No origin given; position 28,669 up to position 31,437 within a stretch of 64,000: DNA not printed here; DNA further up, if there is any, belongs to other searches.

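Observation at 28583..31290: Small basic protein plus 825-aa GHKL (MORC/MutL-like) ATPase converging on the Ssp-like operon with only a 5-nt gap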

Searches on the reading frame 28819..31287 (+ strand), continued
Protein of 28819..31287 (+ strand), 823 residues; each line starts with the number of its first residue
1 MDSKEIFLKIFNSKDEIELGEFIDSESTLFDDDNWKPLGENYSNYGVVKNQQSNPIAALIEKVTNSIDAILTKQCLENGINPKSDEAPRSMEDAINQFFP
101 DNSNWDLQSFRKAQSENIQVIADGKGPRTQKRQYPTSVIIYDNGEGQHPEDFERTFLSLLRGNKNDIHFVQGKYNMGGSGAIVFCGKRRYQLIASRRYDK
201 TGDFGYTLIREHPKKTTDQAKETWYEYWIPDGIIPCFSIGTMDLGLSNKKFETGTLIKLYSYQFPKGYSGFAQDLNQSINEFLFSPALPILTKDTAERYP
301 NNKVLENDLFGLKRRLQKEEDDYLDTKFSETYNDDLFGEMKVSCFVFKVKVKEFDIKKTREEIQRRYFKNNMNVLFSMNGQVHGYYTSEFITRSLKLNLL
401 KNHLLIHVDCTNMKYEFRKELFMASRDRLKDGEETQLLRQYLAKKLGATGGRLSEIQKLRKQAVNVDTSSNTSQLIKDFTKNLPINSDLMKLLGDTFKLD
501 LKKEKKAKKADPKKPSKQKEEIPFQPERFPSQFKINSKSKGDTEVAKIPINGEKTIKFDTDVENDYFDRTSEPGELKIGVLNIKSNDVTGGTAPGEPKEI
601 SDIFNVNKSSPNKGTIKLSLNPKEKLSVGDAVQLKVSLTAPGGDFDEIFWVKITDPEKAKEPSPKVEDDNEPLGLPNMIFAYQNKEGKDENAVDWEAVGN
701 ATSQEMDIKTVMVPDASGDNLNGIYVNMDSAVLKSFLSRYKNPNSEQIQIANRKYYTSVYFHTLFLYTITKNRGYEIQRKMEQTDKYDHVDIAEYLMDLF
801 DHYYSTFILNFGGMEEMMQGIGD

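Call 53: find_encoding_contigs(protein=P0393, flank=10000, max_places=2)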
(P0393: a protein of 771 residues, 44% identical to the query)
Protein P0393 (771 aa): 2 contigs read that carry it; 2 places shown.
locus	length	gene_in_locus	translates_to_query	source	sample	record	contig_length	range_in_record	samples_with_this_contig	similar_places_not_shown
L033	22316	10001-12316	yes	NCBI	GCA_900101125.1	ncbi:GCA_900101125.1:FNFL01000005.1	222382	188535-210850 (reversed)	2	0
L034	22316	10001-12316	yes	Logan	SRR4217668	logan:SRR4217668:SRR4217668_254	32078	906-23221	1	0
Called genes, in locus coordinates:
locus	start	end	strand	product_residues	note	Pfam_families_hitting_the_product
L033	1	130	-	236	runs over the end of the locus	PF02517:Rce1-like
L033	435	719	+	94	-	PF00166:Cpn10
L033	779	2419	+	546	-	PF00118:Cpn60_TCP1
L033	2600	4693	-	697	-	PF03235:GmrSD_N, PF07510:GmrSD_C, PF18899:DUF5655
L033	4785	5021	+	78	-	-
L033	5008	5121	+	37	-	-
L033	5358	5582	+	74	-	-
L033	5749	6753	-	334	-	PF00356:LacI, PF00532:Peripla_BP_1, PF13377:Peripla_BP_3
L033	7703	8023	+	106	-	PF10087:DUF2325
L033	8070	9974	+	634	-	PF02384:N6_Mtase, PF01420:Methylase_S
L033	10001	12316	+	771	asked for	-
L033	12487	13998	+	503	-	PF04313:HSDR_N, PF00270:DEAD (weak), PF04851:ResIII, PF18766:SWI2_SNF2, PF13302:Acetyltransf_3, PF13420:Acetyltransf_4, PF00583:Acetyltransf_1, PF13523:Acetyltransf_8 (weak), +1 more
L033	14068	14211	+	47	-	-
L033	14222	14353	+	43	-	-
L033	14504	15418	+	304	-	PF10604:Polyketide_cyc2 (weak), PF13781:DoxX_3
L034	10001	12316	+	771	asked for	-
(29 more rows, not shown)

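Call 59: find_related_loci(query=A3, collection=metagenome_contigs, flank=8000)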
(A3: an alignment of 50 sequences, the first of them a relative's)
Query A3 (775 aa) in metagenome_contigs; peptide patterns used: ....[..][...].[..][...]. (x = any residue, [..] = any of these).
600 stretches matched a pattern (row limit reached: there are more); 448 encode a relative of the query (tblastn E <= 1e-3); the best 80 are kept; 80 distinct loci.
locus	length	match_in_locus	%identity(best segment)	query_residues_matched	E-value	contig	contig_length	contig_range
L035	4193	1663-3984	46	2-775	0e+0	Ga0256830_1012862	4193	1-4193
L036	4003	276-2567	47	9-775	0e+0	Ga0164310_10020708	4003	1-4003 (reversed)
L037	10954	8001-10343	46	1-775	0e+0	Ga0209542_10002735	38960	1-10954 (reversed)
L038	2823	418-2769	45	1-775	0e+0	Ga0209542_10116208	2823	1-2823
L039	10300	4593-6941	45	1-775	0e+0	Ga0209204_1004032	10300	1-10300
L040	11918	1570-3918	45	1-775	0e+0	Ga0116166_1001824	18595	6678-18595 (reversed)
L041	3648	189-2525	44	1-775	0e+0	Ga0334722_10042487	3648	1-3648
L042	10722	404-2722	44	7-775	0e+0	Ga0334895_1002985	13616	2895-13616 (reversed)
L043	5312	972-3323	44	1-775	0e+0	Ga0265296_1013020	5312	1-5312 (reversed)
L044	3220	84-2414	43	1-775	0e+0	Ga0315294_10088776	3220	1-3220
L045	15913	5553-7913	43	1-775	0e+0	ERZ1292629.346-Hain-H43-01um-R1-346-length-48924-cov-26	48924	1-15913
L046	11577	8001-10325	44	3-775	0e+0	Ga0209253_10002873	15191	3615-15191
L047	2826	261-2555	45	7-772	0e+0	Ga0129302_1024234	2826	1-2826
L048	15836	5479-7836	44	1-775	0e+0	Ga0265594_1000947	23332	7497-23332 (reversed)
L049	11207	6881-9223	44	1-775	0e+0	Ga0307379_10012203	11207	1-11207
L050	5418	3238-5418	45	7-742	0e+0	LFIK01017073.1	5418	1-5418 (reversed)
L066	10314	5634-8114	39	1-775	0e+0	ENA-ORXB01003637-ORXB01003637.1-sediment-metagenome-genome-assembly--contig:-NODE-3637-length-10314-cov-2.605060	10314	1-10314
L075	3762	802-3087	40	7-774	0e+0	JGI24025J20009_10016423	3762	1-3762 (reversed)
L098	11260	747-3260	37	1-775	4e-162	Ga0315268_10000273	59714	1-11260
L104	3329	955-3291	40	1-737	7e-168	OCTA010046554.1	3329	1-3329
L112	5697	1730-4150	38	1-773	3e-155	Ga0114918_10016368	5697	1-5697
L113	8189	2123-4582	36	1-774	2e-153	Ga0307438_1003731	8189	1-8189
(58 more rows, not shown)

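Call 65: search_protein_families(library=pfam, proteins=[L112:4174-5385:-, L035:541-1620:+, L113:1430-2101:+, L075:297-749:+, L104:538-939:+, L050:746-1696:-], max_evalue=0.01)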
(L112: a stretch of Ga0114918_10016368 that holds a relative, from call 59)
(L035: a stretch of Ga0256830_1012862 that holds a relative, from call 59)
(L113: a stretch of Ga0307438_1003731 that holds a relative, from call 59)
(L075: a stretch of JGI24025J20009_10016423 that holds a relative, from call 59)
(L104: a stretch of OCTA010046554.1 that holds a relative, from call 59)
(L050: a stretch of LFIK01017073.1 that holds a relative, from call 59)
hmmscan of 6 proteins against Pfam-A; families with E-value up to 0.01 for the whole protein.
L112:4174-5385:- (403 aa): 3 families
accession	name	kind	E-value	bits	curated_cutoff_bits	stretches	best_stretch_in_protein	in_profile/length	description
PF01555.25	N6_N4_Mtase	-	1.9e-15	57.9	26.7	1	30-83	160-213/221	DNA methylase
PF01170.24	UPF0020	-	1.3e-05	25.5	22.3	1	50-98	27-72/197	RMKL-like, methyltransferase domain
PF02086.21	MethyltransfD12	-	0.0032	17.7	22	0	41-82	9-51/253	D12 class N6 adenine-specific DNA methyltransferase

L035:541-1620:+ (359 aa): 2 families
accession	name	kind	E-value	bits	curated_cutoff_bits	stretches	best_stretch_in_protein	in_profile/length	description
PF14947.12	HTH_45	-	0.0029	18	25.5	0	325-355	40-66/77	Winged helix-turn-helix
PF22665.2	DUF6293_C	-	0.0051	17.7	27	0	301-355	46-98/101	DUF6293 C-terminal winged helix domain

L113:1430-2101:+ (223 aa): 0 families

L075:297-749:+ (150 aa): 1 family
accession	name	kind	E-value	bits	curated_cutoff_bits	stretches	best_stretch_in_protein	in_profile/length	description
PF05066.19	HARE-HTH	-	2e-07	31.7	25.9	1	81-134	13-71/71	HB1, ASXL, restriction endonuclease HTH domain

L104:538-939:+ (133 aa): 2 families
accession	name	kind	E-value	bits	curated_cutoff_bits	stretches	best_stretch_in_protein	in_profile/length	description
PF01850.27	PIN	-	1.1e-17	65.1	23.6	1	5-125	2-119/120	PIN domain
PF16289.11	PIN_12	-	0.0039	18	32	1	6-110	3-110/172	PIN domain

L050:746-1696:- (316 aa): 3 families
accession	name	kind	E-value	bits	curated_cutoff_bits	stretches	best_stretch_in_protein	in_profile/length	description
PF00589.27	Phage_integrase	-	4.3e-40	137.7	27.1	1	103-303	2-169/172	Phage integrase family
PF13495.12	Phage_int_SAM_4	-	7.8e-30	103.6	27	1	3-85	1-83/85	Phage integrase, N-terminal SAM-like domain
PF02899.23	Phage_int_SAM_1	-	4.7e-05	24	22.3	1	13-78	11-77/83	Phage integrase, N-terminal SAM-like domain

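Call 68: find_homologous_proteins(query=A4, max_evalue=1e-10)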
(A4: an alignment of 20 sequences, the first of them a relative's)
Query A4 (20 sequences) (847 aa, profile of the alignment): 2618 proteins with E <= 1e-10 among 8000 candidates; the best 120 are listed.
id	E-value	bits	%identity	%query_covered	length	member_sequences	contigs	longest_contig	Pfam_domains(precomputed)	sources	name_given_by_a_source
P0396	0.0e+0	1074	38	94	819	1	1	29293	-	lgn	-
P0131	0.0e+0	1069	35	98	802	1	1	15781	-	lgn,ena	-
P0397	0.0e+0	1067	36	99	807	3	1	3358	-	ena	-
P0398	0.0e+0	1064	36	98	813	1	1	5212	-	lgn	-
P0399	0.0e+0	1057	37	99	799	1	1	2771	-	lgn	-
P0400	0.0e+0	1056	37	100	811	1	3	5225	-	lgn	-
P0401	0.0e+0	1055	37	98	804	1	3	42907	-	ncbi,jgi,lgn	jgi:hypothetical protein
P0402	0.0e+0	1051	37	99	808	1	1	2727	-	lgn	-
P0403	0.0e+0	1050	37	98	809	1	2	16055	-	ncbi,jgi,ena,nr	ncbi:hypothetical protein DRQ36_04495 [bacterium]|nr:MAG: hypothetical protein DRQ36_04495 [bacteriu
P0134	0.0e+0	1048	36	96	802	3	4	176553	-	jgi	jgi:hypothetical protein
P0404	0.0e+0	1045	37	99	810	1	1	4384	-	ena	-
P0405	0.0e+0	1042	36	98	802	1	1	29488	-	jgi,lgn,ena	-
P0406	0.0e+0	1041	37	98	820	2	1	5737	-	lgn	-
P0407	0.0e+0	1040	37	99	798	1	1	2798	-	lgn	-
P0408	0.0e+0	1036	37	97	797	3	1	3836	-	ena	-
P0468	5.9e-296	1002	34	98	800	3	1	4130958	-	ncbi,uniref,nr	ncbi:hypothetical protein [Changchengzhania lutea]|uniref:hypothetical protein n=1 Tax=Changchengzha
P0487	3.8e-293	993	35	97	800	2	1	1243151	-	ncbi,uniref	ncbi:conserved hypothetical protein [Tenacibaculum litoreum]|uniref:hypothetical protein n=1 Tax=Ten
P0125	1.4e-290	985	100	100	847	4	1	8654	-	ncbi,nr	ncbi:MAG: hypothetical protein MPK03_01560 [Alphaproteobacteria bacterium]|nr:hypothetical protein [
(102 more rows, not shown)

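Call 71: find_encoding_contigs(protein=P0468, flank=10000, max_places=1)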
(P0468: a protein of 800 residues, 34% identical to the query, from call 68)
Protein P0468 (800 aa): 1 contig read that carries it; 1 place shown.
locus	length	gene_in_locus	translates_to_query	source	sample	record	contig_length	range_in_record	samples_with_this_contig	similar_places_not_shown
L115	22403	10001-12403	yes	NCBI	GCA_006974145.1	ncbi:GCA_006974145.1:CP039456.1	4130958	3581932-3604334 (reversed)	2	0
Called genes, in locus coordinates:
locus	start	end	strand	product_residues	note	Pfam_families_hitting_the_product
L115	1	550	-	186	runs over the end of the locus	-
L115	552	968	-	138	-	-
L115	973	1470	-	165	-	PF01832:Glucosaminidase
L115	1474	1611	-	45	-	-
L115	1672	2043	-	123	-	-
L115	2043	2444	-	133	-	-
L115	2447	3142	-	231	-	-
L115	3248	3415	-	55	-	-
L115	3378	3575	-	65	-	-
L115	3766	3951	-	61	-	-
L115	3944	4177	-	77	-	-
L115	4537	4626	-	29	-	-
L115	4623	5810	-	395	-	-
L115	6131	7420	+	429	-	PF00145:DNA_methylase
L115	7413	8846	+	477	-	PF02976:MutH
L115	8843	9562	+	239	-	-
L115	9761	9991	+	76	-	-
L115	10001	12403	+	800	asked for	-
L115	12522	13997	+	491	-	PF00149:Metallophos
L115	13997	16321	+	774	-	PF13589:HATPase_c_3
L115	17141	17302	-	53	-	-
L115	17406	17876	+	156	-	PF09335:VTT_dom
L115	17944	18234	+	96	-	PF12823:DUF3817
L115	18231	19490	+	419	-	PF00924:MS_channel_2nd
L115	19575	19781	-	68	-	-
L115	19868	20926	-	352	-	PF00180:Iso_dh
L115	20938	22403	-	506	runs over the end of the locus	PF00682:HMGL-like, PF22617:HCS_D2, PF08502:LeuA_dimer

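Call 72: find_encoding_contigs(protein=P0487, flank=10000, max_places=1)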
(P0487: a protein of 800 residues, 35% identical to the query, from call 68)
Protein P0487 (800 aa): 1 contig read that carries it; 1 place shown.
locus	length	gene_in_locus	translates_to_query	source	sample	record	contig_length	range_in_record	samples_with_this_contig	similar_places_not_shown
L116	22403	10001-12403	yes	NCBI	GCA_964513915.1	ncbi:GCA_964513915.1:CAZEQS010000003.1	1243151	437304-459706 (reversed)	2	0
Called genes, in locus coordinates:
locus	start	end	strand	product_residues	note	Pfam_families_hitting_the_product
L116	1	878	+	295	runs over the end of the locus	PF02678:Pirin, PF05726:Pirin_C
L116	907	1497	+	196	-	PF06736:TMEM175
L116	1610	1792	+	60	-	-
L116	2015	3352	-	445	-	PF05569:Peptidase_M56, PF01551:Peptidase_M23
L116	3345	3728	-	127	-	PF03965:Penicillinase_R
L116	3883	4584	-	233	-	PF00072:Response_reg, PF04397:LytTR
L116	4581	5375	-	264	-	PF06580:His_kinase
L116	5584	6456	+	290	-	PF02463:SMC_N (faint), PF13476:AAA_23 (faint), PF00005:ABC_tran, PF13304:AAA_21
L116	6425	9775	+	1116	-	PF01433:Peptidase_M1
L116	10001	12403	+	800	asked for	-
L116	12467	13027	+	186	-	PF01541:GIY-YIG (weak)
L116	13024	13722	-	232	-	PF00072:Response_reg, PF04397:LytTR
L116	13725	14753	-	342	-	PF06580:His_kinase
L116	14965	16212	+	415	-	PF00756:Esterase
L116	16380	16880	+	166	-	PF13601:HTH_34 (faint), PF01047:MarR (weak), PF12802:MarR_2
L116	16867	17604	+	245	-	-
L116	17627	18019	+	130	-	PF01042:Ribonuc_L-PSP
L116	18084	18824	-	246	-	PF01145:Band_7, PF13421:Band_7_1 (weak)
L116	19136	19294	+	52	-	-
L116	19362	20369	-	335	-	PF13280:WYL, PF25583:WCX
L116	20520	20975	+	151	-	PF03767:Acid_phosphat_B, PF24694:LNS2_PITM1-3 (weak), PF25109:HAD_PNKP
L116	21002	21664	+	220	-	-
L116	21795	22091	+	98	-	-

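Call 79: predict_structure(alignment_id=A5)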
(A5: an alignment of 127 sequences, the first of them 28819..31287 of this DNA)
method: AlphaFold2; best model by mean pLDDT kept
length: 823 residues; sequences in the alignment: 127
mean_pLDDT: 81.2   pTM: 0.75
mean pLDDT of the five models: 81.2, 79.8, 79.8, 79.5, 79.4
residues with pLDDT >= 90: 270; 70-90: 397; 50-70: 104; < 50: 52
segments of 3 or more residues with pLDDT < 50: 465-470, 501-520, 588-593, 661-671, 820-823
pLDDT, mean of each block of 10 residues (from residue 1): 95 95 94 91 79 77 89 95 92 91 83 92 86 88 95 83 78 56 72 96 95 81 88 96 95 95 77 84 91 89 87 90 92 90 92 82 88 91 90 85 93 90 81 92 87 84 52 61 58 59 42 47 81 81 75 89 86 87 67 59 86 89 84 91 88 80 43 70 81 81 83 79 88 82 73 81 82 69 61 82 68 51 39
secondary structure, 60 per line:
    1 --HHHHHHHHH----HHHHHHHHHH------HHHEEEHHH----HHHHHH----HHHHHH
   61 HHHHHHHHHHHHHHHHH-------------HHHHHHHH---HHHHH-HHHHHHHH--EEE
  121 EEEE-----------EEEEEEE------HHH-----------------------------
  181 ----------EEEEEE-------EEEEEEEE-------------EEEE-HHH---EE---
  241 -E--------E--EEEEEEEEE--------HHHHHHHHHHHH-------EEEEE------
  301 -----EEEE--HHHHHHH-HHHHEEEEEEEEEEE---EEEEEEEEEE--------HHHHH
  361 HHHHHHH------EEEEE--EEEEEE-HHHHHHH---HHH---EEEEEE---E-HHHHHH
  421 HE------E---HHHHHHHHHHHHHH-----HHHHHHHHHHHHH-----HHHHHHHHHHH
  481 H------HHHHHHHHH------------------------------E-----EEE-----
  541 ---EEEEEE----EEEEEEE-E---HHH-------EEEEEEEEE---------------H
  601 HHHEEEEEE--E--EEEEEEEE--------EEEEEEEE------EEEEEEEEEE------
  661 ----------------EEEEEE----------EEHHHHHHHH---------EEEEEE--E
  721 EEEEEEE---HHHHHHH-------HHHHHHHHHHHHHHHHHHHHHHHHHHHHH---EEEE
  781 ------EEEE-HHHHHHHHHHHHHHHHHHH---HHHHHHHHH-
elements in order (helices of 4 or more, strands of 3 or more residues): H3-11 H16-25 E35-37 H45-50 H55-77 H91-98 H102-106 H108-115 E118-124 E136-142 E191-196 E204-211 E225-228 E254-262 H271-282 E290-294 E306-309 H312-318 H320-323 E324-334 E338-347 H356-367 E374-378 E381-386 H388-394 E404-409 H415-421 H433-446 H452-464 H470-481 H488-496 E533-535 E544-549 E554-560 E576-584 H600-603 E604-609 E615-622 E631-638 E645-654 E677-682 H695-702 E712-717 E720-727 H731-737 H745-773 E777-780 E787-790 H792-810 H814-822
